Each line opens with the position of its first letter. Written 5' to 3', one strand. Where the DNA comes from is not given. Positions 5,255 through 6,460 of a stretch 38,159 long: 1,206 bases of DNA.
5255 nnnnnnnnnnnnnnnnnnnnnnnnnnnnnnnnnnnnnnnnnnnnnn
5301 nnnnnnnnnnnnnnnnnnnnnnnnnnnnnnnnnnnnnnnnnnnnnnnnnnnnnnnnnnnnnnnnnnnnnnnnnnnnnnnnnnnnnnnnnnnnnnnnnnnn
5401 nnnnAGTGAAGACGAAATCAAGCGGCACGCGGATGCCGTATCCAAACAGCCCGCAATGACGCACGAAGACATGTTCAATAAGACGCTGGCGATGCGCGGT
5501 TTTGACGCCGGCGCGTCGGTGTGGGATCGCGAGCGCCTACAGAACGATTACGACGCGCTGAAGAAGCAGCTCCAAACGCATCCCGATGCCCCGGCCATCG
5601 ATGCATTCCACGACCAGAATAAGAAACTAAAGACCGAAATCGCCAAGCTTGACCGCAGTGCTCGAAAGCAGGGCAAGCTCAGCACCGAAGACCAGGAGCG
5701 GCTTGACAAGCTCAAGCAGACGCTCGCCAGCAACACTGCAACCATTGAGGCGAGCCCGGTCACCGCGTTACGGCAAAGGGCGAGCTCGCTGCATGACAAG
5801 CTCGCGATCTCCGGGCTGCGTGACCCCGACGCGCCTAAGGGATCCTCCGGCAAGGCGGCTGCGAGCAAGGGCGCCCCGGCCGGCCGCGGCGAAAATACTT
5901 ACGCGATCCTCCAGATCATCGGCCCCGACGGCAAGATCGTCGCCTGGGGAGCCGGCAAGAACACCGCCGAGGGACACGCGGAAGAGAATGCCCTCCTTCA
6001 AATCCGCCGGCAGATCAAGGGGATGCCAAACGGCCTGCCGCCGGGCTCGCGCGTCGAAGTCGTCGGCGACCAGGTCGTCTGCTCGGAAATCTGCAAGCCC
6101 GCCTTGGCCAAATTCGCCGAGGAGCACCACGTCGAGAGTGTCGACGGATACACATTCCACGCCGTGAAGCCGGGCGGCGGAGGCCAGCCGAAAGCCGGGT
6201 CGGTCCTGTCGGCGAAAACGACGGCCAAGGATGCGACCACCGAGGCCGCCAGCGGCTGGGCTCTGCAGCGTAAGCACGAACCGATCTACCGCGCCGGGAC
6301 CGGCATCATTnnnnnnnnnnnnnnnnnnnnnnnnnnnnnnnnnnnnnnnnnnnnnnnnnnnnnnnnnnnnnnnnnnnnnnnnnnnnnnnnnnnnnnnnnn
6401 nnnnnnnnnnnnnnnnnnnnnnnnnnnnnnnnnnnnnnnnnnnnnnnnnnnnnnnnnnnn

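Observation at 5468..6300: HAE ... C-x3-C domain in the first giant protein: candidate nucleic-acid/nucleotide deaminase-like toxin module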

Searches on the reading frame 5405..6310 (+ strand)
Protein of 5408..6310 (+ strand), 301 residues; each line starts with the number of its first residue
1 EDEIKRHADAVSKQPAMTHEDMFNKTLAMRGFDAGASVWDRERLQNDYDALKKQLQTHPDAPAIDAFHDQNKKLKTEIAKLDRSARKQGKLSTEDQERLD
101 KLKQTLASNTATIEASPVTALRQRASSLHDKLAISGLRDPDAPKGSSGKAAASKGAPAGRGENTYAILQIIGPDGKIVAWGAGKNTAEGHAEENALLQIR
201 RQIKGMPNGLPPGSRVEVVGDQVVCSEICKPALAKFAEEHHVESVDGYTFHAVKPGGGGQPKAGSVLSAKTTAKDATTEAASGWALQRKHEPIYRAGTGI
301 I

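Call 60: predict_structure(alignment_id=A4)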
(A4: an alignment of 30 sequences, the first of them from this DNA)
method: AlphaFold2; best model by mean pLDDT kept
length: 300 residues; sequences in the alignment: 30
mean_pLDDT: 95.3   pTM: 0.87
mean pLDDT of the five models: 95.3, 94.4, 94.4, 94.3, 93.7
residues with pLDDT >= 90: 270; 70-90: 26; 50-70: 4; < 50: 0
segments of 3 or more residues with pLDDT < 50: none
pLDDT, mean of each block of 10 residues (from residue 1): 82 91 98 96 98 98 98 98 98 98 99 98 98 97 96 96 96 97 97 98 94 98 98 98 98 84 82 97 94 92
secondary structure, 60 per line:
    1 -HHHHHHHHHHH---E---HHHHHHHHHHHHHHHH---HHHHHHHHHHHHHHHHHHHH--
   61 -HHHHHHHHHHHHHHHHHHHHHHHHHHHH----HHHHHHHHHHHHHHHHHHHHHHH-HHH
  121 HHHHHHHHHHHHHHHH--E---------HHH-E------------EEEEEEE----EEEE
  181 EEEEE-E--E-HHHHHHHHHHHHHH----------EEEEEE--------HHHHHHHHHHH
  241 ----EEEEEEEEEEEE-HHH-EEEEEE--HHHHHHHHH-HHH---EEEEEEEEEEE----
elements in order: H2-12 H20-35 H39-58 H62-89 H94-116 H118-136 E166-172 E177-185 H192-205 E216-221 H230-240 E245-256 E262-267 H270-278 E286-296

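Call 62: fold_search(model_id=the predicted structure, library=pdb)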
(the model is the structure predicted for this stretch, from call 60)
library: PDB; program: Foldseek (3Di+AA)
matches with E <= 10: 668; with E <= 0.001: 1
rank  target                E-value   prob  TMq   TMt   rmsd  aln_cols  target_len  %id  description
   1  5jj4_C                7.1e-04  1.00  0.23  0.14  15.6       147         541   16  Crystal Structure of a Variant Human Activation-induced Deoxycytidine Deaminase as an MBP fusion protein (released 2016-06-29)
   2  5jj4_A                1.1e-03  0.99  0.23  0.13  15.5       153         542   16  Crystal Structure of a Variant Human Activation-induced Deoxycytidine Deaminase as an MBP fusion protein (released 2016-06-29)
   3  5jj4_B                1.2e-03  0.99  0.23  0.13  15.5       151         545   17  Crystal Structure of a Variant Human Activation-induced Deoxycytidine Deaminase as an MBP fusion protein (released 2016-06-29)
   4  5w0r_B                1.6e-03  0.97  0.21  0.12  19.3       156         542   18  Crystal structure of MBP fused activation-induced cytidine deaminase (AID) in complex with cacodylic acid (released 2017-08-16)
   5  5w1c_A                1.6e-03  0.97  0.22  0.13  17.4       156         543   20  Crystal structure of MBP fused activation-induced cytidine deaminase (AID) in complex with cytidine (released 2017-08-16)
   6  5cqk                  1.8e-03  1.00  0.23  0.36   3.6        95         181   21  Crystal Structure of the Cancer Genomic DNA Mutator APOBEC3B (released 2015-10-07)
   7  5cqd_A                1.9e-03  1.00  0.23  0.36   3.9        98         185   20  Crystal Structure of the Cancer Genomic DNA Mutator APOBEC3B (released 2015-10-07)
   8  5cqi                  2.1e-03  1.00  0.23  0.36   3.6        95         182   21  Crystal Structure of the Cancer Genomic DNA Mutator APOBEC3B (released 2015-10-07)
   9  6nfk                  3.5e-03  1.00  0.23  0.35   3.6        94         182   19  Crystal Structure of the Cancer Genomic DNA Mutator APOBEC3B with loop 7 from APOBEC3G bound to iodide (released 2019-12-25)
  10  5w0r_A                3.9e-03  0.91  0.21  0.12  18.0       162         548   18  Crystal structure of MBP fused activation-induced cytidine deaminase (AID) in complex with cacodylic acid (released 2017-08-16)
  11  6p40_A                5.0e-03  0.96  0.22  0.18  13.6       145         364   21  Crystal Structure of Full Length APOBEC3G FKL (released 2020-02-12)
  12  6bwy_A                6.8e-03  0.99  0.22  0.19   4.0        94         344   24  DNA substrate selection by APOBEC3G (released 2018-04-18)
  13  7uu3_A                6.8e-03  0.91  0.22  0.18  14.2       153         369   18  Crystal structure of APOBEC3G complex with 3'overhangs RNA-Complex (released 2023-01-11)
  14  5cqd_C                7.3e-03  1.00  0.23  0.36   3.9        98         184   20  Crystal Structure of the Cancer Genomic DNA Mutator APOBEC3B (released 2015-10-07)
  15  6nfl                  7.3e-03  0.99  0.22  0.34   3.9        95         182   19  Crystal Structure of the Cancer Genomic DNA Mutator APOBEC3B with loop 7 from APOBEC3G complexed with 2-HP (released 2019-12-25)
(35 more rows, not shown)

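Call 68: search_protein_families(library=phrogs, proteins=[window:5408-6310:+], max_evalue=0.01)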
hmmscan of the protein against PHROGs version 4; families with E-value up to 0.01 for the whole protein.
window:5408-6310:+ (301 aa): 0 families
